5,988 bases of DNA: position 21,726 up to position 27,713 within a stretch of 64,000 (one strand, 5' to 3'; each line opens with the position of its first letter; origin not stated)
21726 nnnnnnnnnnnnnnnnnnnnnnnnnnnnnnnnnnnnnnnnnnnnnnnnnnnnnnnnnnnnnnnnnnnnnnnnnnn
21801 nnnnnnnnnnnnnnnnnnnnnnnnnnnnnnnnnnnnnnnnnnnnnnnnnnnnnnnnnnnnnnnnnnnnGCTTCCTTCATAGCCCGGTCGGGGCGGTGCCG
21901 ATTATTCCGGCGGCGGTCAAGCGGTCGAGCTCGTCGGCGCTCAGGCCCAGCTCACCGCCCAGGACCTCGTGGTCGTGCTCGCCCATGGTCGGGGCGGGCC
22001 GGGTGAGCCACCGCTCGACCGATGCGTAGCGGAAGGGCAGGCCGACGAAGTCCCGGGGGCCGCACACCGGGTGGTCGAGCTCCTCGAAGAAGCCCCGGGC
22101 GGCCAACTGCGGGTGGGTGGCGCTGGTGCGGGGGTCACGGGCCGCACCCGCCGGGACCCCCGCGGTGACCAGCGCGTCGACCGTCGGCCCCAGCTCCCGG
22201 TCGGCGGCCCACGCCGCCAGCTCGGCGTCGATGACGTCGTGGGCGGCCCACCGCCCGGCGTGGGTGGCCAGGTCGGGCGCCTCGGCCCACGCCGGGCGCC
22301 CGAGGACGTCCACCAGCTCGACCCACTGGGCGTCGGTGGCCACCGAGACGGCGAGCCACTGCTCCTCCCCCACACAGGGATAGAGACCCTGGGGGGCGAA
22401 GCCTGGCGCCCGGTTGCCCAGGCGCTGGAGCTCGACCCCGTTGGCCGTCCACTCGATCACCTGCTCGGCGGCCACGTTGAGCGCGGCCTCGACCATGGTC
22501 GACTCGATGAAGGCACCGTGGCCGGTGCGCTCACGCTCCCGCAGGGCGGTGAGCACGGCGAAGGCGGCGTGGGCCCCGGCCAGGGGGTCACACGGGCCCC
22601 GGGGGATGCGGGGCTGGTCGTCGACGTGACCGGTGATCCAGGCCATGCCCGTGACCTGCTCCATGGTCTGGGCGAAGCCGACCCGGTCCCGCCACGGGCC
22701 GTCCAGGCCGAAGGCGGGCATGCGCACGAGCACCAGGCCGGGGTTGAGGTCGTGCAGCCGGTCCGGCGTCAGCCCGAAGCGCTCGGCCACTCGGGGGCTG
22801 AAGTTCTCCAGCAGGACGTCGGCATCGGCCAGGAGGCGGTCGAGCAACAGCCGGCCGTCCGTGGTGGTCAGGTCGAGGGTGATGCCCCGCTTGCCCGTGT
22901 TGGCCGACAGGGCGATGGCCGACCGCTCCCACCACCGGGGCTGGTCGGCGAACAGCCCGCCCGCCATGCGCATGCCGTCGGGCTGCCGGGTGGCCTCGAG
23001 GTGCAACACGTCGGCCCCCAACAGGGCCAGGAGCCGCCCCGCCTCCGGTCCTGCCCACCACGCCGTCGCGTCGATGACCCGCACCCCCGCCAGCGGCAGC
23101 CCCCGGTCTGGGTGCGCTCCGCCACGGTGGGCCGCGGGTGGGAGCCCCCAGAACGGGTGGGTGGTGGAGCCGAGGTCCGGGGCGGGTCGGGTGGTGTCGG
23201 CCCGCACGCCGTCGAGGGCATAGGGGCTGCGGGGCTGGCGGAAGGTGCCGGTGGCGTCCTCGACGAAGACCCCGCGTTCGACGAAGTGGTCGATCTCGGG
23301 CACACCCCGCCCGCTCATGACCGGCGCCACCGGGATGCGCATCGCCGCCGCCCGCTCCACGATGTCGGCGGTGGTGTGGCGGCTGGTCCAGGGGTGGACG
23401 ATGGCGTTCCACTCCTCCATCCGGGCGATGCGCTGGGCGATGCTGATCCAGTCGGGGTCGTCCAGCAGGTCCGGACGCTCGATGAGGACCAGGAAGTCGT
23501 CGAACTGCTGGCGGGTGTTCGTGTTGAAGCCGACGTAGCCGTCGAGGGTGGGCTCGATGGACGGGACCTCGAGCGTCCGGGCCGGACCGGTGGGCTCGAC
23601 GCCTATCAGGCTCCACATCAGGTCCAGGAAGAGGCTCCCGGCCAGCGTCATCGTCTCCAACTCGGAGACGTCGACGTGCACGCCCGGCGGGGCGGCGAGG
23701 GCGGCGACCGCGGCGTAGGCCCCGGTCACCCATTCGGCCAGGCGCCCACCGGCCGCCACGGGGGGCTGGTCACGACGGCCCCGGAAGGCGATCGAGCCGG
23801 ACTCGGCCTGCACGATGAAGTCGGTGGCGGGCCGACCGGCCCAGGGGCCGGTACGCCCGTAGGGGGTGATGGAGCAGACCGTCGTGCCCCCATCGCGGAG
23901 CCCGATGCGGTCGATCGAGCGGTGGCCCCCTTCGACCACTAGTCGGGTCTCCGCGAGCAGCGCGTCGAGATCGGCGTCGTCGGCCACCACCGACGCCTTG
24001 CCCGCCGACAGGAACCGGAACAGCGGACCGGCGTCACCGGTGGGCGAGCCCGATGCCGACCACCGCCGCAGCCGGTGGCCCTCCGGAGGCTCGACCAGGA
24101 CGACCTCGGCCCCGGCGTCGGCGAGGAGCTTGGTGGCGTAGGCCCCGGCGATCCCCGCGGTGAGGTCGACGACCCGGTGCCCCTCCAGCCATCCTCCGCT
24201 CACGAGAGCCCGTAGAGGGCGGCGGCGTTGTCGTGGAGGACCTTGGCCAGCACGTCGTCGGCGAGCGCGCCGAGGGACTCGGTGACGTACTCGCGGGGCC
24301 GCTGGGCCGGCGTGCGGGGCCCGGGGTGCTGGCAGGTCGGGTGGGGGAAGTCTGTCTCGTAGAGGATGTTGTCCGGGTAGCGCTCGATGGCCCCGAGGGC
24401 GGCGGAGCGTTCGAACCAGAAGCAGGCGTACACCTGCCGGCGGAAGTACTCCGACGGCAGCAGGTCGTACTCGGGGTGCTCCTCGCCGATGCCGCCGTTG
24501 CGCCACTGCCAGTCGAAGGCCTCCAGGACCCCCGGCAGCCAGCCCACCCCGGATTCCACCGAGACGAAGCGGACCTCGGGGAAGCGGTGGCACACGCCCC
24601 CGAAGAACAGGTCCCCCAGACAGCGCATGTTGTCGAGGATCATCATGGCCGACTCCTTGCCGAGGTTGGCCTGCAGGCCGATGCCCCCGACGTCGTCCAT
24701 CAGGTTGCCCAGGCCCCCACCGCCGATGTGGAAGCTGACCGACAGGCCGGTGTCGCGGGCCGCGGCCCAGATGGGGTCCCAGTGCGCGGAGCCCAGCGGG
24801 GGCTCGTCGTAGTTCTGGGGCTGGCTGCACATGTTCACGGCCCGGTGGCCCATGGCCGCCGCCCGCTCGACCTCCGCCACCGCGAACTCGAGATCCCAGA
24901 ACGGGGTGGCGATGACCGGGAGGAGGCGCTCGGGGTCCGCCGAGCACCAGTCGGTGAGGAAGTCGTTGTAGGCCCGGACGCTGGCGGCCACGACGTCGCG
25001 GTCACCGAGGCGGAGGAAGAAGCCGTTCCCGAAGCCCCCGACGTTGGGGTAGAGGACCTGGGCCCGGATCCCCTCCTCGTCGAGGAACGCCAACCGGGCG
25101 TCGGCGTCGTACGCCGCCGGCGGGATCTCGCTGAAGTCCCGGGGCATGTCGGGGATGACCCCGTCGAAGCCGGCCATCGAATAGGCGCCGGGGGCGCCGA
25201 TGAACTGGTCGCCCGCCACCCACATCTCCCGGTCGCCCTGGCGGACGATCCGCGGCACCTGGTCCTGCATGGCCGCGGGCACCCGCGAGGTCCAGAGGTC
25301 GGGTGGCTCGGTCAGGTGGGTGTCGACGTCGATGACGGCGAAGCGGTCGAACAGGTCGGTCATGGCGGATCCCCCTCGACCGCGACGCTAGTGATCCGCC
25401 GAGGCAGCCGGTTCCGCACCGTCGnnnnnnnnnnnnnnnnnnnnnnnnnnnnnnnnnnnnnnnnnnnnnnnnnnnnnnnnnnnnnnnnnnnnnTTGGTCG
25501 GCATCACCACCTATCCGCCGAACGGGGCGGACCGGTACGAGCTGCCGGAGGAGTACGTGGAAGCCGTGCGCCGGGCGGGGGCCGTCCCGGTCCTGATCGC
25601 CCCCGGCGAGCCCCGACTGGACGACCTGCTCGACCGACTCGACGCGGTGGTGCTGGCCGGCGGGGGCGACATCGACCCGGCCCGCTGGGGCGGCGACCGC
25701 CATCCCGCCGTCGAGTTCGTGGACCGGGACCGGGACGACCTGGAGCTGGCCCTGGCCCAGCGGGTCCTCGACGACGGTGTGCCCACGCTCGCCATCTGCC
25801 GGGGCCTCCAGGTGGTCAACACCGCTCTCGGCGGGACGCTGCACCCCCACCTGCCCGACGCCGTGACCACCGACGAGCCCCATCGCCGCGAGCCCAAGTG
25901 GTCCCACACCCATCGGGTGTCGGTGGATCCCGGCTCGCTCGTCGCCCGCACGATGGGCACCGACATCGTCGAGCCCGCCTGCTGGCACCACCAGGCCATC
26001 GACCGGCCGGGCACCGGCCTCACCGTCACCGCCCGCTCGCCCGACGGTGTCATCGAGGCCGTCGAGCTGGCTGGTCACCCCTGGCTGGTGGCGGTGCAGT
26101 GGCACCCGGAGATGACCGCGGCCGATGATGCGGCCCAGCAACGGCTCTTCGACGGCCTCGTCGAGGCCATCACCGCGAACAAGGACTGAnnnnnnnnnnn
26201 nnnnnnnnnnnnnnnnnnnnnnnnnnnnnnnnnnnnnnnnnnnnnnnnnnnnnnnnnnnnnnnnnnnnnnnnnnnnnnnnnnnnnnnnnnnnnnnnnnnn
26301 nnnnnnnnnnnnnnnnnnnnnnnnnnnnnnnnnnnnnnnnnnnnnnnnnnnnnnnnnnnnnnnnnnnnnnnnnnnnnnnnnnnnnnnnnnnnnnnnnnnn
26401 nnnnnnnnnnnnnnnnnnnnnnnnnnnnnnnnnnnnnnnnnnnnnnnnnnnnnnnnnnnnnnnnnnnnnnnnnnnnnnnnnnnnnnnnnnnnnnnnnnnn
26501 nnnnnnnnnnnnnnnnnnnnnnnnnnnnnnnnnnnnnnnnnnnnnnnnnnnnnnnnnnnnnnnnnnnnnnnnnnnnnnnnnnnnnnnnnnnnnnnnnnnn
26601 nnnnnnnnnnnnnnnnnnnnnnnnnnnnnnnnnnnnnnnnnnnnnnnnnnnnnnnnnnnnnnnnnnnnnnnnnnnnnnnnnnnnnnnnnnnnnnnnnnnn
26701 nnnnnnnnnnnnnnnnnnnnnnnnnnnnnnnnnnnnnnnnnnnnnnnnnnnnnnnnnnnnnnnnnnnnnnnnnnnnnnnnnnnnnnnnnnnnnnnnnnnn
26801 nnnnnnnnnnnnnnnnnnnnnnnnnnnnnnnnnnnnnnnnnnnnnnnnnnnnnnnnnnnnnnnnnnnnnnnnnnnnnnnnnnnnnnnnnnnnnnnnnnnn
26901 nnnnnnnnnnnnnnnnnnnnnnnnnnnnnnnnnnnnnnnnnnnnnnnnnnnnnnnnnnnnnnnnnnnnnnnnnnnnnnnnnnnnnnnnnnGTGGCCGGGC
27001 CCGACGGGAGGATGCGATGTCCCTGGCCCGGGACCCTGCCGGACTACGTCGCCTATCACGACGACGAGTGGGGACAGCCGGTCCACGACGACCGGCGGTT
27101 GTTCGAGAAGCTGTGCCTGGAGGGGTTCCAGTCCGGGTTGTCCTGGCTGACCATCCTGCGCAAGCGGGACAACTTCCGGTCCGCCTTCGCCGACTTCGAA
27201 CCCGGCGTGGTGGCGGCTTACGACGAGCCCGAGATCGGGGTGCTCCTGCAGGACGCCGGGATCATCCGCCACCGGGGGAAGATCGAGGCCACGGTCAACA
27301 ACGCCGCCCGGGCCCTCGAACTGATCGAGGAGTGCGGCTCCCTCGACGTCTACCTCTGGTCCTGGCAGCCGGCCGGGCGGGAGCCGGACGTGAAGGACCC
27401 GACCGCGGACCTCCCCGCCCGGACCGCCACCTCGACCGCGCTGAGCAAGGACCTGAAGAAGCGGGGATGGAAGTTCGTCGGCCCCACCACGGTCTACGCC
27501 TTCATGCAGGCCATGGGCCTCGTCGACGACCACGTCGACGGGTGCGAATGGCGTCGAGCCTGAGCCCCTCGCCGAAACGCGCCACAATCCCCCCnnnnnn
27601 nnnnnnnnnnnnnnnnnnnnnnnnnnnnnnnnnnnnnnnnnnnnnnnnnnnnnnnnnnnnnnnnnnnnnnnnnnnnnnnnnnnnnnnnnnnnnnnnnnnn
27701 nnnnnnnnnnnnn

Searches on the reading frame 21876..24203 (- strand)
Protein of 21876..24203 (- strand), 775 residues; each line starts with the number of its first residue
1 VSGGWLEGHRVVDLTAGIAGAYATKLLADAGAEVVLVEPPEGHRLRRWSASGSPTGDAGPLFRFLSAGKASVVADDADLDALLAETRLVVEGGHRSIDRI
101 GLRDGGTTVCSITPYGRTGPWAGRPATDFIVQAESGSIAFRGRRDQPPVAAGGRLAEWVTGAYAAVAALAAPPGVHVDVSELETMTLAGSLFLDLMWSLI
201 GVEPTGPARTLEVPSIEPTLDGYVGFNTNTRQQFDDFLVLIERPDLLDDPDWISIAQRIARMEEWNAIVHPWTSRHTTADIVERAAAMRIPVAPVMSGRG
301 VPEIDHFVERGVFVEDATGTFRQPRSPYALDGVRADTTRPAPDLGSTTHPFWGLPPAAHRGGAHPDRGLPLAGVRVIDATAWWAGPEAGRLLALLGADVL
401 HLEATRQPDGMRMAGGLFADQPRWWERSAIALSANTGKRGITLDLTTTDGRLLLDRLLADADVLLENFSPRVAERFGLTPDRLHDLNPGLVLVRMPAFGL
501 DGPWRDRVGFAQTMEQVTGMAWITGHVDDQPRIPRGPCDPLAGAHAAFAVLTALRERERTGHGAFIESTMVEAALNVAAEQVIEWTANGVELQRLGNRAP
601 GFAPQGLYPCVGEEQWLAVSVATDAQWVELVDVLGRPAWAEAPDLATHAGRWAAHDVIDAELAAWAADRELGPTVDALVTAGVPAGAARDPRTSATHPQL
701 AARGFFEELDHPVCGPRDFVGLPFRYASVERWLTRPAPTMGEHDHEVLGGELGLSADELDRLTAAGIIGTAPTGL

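Call 31: search_protein_families(library=pfam, proteins=[window:21876-24203:-])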
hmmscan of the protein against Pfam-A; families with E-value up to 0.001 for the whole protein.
window:21876-24203:- (775 aa): 1 family
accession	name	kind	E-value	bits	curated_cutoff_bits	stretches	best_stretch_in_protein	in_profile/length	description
PF02515.22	CoA_transf_3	-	1.8e-151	504.9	23.3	2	371-743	1-365/366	CoA-transferase family III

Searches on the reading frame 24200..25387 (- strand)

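Call 21: search_protein_families(library=pfam, proteins=[window:24200-25387:-])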
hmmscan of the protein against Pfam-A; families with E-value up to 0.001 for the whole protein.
window:24200-25387:- (395 aa): 1 family
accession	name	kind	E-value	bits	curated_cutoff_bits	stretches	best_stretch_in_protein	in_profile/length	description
PF04909.20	Amidohydro_2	-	4.5e-29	102.6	26.4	1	19-394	1-289/289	Amidohydrolase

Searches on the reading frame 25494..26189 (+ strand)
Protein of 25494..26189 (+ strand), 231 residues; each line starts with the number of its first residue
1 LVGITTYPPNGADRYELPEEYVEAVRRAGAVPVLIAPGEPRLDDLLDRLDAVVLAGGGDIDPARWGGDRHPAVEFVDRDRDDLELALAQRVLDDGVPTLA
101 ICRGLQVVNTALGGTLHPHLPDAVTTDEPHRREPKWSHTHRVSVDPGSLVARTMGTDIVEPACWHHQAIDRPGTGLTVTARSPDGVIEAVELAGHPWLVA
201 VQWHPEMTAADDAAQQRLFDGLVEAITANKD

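Call 31: search_protein_families(library=pfam, proteins=[window:25494-26189:+])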
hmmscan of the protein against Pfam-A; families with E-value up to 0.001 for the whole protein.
window:25494-26189:+ (231 aa): 2 families
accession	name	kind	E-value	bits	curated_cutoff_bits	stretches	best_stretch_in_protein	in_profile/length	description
PF07722.19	Peptidase_C26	-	1e-56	192.6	20.5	1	11-206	19-219/219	Peptidase C26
PF00117.34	GATase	-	1.6e-13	51.2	22.8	1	84-212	61-178/190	Glutamine amidotransferase class-I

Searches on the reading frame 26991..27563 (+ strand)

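Call 31: search_protein_families(library=pfam, proteins=[window:26991-27563:+])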
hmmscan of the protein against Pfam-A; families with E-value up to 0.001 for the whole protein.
window:26991-27563:+ (190 aa): 1 family
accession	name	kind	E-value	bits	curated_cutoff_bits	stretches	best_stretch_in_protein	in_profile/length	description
PF03352.18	Adenine_glyco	-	2.1e-72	243.2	25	1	12-187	1-175/177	Methyladenine glycosylase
